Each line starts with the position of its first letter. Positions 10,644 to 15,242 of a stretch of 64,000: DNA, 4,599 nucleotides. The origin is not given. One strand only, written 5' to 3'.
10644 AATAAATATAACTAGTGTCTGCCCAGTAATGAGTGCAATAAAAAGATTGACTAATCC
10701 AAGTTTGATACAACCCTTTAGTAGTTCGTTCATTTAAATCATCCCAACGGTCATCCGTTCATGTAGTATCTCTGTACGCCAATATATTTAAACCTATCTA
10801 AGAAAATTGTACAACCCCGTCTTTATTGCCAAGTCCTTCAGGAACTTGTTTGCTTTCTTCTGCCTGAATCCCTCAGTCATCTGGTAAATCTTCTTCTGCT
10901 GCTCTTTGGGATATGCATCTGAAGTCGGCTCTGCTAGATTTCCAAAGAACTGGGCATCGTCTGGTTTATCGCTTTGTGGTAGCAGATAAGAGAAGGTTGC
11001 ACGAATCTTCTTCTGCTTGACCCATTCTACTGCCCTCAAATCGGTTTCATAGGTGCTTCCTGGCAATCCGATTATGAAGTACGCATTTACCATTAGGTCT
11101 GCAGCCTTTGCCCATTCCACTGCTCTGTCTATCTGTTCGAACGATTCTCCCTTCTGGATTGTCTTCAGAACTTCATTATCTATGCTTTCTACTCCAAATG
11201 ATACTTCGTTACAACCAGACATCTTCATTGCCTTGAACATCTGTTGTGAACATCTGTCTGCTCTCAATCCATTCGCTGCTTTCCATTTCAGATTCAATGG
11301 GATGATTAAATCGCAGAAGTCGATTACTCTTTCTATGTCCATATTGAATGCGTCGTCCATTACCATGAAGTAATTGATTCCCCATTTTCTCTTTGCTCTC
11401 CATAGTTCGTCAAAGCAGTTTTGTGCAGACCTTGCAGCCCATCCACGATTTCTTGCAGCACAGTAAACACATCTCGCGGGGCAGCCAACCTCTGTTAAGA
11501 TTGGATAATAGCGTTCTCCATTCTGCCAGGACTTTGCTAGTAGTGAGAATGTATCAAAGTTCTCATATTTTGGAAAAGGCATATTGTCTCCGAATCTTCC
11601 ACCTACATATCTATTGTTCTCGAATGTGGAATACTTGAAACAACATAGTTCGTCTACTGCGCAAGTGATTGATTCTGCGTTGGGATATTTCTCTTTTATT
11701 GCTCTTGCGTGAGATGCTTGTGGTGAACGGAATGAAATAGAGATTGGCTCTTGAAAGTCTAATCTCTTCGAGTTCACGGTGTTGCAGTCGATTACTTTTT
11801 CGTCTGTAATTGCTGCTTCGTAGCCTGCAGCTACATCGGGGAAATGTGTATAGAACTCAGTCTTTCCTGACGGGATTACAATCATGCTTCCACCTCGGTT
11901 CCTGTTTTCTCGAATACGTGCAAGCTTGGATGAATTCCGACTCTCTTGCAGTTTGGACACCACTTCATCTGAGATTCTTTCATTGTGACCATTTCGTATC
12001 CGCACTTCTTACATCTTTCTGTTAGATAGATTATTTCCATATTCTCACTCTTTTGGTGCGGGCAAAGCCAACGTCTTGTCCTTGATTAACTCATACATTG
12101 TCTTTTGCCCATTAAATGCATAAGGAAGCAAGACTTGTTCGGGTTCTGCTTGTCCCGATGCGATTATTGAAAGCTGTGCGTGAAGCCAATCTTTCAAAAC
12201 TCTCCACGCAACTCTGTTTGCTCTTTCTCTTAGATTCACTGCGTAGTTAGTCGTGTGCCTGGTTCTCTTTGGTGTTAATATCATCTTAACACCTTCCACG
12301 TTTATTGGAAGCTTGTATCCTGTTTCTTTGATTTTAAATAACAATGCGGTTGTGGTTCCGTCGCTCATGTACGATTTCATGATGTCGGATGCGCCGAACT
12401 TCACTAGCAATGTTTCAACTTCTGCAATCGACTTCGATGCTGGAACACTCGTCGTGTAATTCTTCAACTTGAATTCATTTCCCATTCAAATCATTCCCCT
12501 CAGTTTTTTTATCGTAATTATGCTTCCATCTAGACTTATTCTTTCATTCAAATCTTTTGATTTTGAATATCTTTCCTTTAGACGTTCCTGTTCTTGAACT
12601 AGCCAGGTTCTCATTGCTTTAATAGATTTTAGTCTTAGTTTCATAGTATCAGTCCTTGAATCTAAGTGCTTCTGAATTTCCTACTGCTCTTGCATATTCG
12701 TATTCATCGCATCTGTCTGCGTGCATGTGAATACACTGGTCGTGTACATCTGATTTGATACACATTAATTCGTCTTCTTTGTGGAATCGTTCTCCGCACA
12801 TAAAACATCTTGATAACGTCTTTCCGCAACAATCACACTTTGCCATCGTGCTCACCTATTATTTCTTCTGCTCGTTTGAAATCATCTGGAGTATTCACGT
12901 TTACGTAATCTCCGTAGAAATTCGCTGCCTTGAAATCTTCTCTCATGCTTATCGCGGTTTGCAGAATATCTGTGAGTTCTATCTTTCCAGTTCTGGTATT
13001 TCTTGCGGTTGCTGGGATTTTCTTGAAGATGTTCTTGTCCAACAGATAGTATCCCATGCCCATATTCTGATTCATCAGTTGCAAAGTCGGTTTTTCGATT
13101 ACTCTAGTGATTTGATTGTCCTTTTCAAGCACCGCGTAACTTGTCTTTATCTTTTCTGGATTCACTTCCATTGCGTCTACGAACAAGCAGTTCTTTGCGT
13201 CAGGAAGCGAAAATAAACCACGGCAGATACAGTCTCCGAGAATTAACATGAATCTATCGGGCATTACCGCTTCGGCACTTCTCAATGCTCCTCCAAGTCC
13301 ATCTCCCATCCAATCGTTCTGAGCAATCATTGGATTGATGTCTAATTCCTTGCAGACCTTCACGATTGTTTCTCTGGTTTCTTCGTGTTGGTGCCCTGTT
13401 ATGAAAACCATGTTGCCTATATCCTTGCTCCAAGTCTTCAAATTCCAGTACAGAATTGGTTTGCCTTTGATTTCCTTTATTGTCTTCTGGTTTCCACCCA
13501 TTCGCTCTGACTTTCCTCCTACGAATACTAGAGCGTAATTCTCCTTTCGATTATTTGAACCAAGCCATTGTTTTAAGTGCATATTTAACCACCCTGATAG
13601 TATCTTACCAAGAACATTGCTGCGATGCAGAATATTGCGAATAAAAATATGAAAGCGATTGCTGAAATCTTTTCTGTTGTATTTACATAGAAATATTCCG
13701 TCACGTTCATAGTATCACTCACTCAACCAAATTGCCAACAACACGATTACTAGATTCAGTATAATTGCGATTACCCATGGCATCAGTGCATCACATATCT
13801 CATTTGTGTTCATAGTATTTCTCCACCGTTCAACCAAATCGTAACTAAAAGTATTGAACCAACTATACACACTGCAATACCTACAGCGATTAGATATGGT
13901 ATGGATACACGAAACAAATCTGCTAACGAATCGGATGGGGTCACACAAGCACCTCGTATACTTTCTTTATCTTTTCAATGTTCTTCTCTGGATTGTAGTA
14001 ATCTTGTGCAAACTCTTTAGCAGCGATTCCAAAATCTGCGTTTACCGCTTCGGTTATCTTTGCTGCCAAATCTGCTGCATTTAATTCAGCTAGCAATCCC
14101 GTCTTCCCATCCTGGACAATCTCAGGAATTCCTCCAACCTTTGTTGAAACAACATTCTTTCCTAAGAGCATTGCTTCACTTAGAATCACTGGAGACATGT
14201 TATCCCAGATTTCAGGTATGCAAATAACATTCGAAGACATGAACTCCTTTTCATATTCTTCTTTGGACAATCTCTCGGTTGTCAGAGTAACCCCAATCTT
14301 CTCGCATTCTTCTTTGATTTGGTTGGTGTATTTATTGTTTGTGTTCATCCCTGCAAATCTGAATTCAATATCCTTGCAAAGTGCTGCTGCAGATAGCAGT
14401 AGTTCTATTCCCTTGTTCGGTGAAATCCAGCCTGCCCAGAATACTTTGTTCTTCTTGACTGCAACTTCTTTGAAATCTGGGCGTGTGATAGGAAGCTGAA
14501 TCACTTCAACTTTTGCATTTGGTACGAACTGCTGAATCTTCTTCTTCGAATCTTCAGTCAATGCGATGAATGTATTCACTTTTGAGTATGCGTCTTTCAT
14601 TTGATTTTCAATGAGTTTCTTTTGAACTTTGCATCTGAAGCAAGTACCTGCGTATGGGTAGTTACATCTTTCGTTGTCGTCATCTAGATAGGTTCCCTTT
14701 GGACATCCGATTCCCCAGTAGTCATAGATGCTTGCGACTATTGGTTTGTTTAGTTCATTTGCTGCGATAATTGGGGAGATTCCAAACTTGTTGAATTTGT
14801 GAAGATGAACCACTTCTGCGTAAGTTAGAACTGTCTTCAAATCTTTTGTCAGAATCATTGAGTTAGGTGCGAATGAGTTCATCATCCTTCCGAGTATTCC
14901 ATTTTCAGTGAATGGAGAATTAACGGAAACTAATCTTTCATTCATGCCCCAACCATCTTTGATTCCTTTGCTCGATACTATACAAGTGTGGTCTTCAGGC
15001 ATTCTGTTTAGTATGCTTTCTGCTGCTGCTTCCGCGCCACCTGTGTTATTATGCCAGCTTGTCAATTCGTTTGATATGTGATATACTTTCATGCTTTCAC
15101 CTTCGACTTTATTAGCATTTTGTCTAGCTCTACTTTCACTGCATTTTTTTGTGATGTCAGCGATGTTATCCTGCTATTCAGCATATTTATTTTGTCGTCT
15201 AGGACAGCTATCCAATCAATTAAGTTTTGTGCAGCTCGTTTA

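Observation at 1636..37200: Seven copies of a conserved promoter/5'-leader module with a covarying hairpin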

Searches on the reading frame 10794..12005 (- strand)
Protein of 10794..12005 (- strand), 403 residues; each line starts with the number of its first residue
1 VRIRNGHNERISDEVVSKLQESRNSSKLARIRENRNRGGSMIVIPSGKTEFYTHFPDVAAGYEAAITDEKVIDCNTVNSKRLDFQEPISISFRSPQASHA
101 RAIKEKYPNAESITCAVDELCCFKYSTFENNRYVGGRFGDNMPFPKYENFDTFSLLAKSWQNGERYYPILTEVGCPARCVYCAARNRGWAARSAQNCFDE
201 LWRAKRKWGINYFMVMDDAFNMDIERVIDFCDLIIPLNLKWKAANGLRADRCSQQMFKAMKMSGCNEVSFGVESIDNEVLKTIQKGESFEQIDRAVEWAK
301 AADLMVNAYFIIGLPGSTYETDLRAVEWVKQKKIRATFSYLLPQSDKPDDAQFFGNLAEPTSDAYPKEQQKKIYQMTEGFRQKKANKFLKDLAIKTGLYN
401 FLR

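Call 18: search_protein_families(library=pfam, proteins=[window:10794-12005:-], max_evalue=0.01)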
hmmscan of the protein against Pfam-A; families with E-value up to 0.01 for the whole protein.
window:10794-12005:- (403 aa): 1 family
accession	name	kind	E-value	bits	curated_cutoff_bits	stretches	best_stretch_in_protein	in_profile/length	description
PF04055.27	Radical_SAM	-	2.4e-18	67.3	29.5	1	173-326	5-163/166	Radical SAM superfamily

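Call 19: search_protein_families(library=phrogs, proteins=[window:10794-12005:-], max_evalue=0.001)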
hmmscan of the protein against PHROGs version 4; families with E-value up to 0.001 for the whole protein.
window:10794-12005:- (403 aa): 0 families

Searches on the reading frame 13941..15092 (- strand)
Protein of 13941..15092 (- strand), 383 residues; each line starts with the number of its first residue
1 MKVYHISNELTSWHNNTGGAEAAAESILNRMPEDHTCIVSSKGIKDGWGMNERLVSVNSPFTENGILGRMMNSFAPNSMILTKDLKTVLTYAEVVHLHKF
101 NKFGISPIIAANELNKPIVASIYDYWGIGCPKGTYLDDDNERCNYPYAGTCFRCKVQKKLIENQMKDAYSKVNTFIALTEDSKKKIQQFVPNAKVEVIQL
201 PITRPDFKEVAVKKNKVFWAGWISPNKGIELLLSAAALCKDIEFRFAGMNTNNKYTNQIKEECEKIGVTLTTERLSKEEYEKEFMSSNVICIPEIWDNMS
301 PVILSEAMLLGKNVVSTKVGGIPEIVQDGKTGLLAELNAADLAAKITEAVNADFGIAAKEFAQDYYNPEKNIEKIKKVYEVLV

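Call 18: search_protein_families(library=pfam, proteins=[window:13941-15092:-], max_evalue=0.01)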
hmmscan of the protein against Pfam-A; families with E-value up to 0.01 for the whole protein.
window:13941-15092:- (383 aa): 3 families
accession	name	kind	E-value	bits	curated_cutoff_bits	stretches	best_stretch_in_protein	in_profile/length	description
PF00534.26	Glycos_transf_1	-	5.7e-20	72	26.4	1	211-353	12-159/172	Glycosyl transferases group 1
PF13692.12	Glyco_trans_1_4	-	1.8e-18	67.6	27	1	215-350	2-140/142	Glycosyl transferases group 1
PF13439.12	Glyco_transf_4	-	0.00018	22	28.5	1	18-200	2-164/170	Glycosyltransferase Family 4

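Call 19: search_protein_families(library=phrogs, proteins=[window:13941-15092:-], max_evalue=0.001)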
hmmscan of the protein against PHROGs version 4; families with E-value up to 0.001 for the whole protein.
window:13941-15092:- (383 aa): 2 families
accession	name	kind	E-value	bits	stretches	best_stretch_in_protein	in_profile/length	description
phrog_21308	-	other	5.6e-11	42.3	1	164-376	191-413/735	radical SAM domain-containing protein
phrog_2170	-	moron, auxiliary metabolic gene and host takeover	5.1e-07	30.1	1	148-376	108-348/374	glycosyltransferase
